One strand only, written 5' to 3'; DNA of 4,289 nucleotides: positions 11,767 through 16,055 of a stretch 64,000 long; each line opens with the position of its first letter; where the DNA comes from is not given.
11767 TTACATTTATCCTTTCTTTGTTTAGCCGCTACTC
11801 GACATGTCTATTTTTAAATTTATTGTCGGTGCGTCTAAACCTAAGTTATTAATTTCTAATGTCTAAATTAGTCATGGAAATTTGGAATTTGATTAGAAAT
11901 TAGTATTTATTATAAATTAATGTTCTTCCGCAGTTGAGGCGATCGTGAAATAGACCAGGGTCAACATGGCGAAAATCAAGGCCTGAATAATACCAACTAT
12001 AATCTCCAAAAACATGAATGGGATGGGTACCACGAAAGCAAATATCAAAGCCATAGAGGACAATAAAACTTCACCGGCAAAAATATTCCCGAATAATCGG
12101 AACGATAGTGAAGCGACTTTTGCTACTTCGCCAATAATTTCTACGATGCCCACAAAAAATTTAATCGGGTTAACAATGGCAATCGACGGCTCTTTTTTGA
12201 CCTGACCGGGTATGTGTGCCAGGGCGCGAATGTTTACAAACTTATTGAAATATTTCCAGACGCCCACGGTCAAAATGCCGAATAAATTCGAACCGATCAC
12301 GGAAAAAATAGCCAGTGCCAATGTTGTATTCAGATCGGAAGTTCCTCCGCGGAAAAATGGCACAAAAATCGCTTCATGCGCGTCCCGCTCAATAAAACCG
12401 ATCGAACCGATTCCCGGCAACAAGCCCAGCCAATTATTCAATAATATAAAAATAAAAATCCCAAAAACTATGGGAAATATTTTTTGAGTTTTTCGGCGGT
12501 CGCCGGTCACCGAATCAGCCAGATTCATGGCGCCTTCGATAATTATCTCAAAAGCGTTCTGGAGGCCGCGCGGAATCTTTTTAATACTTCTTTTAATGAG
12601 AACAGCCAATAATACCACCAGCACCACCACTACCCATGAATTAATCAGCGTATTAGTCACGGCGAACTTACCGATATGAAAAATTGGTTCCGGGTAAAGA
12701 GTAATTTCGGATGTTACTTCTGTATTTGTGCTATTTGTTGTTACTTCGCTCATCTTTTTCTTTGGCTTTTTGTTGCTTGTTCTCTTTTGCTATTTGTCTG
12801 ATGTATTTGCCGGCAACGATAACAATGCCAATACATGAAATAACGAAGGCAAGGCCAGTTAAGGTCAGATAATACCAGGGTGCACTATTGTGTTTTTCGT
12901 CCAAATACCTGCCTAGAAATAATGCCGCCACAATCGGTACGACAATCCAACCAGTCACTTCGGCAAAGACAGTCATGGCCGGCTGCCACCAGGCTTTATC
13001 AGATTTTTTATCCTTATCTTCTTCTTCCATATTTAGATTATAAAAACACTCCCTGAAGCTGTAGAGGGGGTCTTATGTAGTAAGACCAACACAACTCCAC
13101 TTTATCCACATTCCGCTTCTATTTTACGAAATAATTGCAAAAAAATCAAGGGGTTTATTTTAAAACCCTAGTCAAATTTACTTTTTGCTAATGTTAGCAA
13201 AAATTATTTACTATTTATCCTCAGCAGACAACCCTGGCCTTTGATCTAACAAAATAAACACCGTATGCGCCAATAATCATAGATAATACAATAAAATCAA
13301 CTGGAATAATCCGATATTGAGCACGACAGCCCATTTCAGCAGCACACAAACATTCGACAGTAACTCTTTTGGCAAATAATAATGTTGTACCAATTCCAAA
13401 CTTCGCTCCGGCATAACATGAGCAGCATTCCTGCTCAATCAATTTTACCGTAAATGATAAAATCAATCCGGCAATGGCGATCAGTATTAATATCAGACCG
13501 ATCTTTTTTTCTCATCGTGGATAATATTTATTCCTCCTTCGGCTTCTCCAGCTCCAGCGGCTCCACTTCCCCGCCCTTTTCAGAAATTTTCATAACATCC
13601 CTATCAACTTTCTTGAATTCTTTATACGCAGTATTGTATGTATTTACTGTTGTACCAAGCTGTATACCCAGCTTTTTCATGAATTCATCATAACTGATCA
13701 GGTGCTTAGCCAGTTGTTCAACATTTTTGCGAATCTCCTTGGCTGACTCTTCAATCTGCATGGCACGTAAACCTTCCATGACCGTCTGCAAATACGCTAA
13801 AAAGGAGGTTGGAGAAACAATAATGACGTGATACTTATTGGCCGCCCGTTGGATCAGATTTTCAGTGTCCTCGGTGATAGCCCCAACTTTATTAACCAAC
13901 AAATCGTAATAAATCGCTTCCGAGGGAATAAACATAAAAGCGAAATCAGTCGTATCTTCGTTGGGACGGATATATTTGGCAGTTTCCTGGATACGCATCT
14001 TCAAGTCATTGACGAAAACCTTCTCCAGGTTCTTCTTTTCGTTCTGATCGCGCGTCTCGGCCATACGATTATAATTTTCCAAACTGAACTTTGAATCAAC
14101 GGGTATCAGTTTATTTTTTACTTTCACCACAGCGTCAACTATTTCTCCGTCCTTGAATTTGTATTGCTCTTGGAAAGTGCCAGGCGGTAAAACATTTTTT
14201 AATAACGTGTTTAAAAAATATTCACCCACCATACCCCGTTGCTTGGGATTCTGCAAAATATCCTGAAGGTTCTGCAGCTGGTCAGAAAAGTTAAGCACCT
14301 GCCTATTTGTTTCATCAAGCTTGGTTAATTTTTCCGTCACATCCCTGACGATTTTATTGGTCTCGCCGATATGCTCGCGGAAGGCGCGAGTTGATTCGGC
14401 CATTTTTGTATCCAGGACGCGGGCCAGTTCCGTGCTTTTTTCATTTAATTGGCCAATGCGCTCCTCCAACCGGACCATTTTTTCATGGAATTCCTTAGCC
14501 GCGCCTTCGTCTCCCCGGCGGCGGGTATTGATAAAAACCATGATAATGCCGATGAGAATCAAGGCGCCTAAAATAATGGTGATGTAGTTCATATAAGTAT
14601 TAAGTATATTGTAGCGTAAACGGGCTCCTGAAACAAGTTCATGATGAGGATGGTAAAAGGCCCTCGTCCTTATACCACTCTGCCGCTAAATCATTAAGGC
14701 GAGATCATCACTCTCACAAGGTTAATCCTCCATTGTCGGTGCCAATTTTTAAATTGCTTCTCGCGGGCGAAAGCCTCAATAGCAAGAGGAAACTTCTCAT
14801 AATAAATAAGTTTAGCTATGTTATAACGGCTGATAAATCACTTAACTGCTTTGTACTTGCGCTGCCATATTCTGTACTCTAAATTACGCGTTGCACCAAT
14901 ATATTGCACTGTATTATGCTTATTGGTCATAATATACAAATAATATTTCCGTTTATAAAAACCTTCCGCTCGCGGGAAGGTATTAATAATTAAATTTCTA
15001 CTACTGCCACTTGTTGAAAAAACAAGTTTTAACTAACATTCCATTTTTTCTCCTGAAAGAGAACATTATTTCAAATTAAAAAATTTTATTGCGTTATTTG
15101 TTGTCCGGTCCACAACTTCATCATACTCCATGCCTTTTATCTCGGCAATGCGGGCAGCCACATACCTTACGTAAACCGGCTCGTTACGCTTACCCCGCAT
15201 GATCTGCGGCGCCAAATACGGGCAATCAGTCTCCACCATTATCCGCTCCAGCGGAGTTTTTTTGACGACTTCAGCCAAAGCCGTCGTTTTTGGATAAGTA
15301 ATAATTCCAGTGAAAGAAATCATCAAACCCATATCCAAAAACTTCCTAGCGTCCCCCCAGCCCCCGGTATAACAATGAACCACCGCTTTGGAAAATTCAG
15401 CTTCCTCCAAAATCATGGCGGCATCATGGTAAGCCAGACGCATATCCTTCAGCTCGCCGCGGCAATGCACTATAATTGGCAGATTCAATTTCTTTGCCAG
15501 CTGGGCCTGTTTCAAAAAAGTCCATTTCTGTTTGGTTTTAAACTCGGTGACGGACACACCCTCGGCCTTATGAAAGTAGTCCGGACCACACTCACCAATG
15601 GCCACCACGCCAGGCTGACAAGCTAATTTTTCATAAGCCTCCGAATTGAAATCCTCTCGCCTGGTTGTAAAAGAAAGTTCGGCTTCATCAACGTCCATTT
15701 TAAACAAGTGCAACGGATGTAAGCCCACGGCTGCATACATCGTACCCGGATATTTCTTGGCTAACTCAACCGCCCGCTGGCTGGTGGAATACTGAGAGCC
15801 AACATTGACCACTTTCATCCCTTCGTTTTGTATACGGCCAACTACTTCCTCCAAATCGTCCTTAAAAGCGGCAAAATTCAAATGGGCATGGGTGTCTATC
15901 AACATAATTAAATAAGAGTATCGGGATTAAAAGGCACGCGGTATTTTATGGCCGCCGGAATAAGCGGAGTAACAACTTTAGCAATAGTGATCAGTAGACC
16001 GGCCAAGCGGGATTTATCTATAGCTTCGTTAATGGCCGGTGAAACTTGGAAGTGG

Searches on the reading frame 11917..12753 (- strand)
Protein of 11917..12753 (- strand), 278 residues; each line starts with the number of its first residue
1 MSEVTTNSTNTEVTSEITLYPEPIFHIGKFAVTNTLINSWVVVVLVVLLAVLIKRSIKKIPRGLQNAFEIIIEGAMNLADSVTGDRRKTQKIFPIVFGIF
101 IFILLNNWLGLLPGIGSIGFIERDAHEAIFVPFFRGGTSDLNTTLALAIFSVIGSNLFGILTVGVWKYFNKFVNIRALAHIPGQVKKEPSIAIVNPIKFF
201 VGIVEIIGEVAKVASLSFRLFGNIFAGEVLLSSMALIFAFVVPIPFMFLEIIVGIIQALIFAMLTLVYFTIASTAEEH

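Call 28: search_protein_families(library=pfam, proteins=[window:11917-12753:-], max_evalue=0.00001)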
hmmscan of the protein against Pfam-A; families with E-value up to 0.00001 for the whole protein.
window:11917-12753:- (278 aa): 1 family
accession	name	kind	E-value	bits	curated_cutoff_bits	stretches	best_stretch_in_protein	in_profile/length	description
PF00119.25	ATP-synt_A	-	6.1e-44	150.9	33.9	1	38-269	3-216/217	ATP synthase A chain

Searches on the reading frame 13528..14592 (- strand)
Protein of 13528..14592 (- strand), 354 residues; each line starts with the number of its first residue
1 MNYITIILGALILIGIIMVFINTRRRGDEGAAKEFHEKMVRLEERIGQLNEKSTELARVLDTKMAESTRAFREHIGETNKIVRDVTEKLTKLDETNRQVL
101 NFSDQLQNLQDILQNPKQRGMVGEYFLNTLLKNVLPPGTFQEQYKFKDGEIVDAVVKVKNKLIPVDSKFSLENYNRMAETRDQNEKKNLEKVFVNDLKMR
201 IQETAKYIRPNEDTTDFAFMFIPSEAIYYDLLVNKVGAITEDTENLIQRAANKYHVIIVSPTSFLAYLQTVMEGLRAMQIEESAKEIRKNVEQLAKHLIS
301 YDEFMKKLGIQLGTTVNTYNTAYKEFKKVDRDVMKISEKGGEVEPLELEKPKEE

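Call 28: search_protein_families(library=pfam, proteins=[window:13528-14592:-], max_evalue=0.00001)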
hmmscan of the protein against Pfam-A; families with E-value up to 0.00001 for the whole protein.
window:13528-14592:- (354 aa): 1 family
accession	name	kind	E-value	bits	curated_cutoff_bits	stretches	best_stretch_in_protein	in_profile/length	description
PF02646.22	RmuC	-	7e-52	176.8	26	1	62-338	8-279/291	RmuC family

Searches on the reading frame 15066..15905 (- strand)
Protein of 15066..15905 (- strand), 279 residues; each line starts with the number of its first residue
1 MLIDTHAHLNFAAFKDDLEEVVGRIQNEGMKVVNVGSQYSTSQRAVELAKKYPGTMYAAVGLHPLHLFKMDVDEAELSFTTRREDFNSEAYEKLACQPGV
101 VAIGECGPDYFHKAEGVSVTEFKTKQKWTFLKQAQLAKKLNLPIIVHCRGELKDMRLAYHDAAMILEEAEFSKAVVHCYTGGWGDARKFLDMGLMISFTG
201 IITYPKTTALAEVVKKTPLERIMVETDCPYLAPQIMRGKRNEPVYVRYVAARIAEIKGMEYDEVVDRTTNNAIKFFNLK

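Call 28: search_protein_families(library=pfam, proteins=[window:15066-15905:-], max_evalue=0.00001)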
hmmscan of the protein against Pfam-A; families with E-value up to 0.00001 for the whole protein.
window:15066-15905:- (279 aa): 1 family
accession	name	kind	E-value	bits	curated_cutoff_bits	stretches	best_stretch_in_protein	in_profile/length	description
PF01026.27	TatD_DNase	-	1.7e-75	254.2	27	1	3-277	1-253/253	TatD related DNase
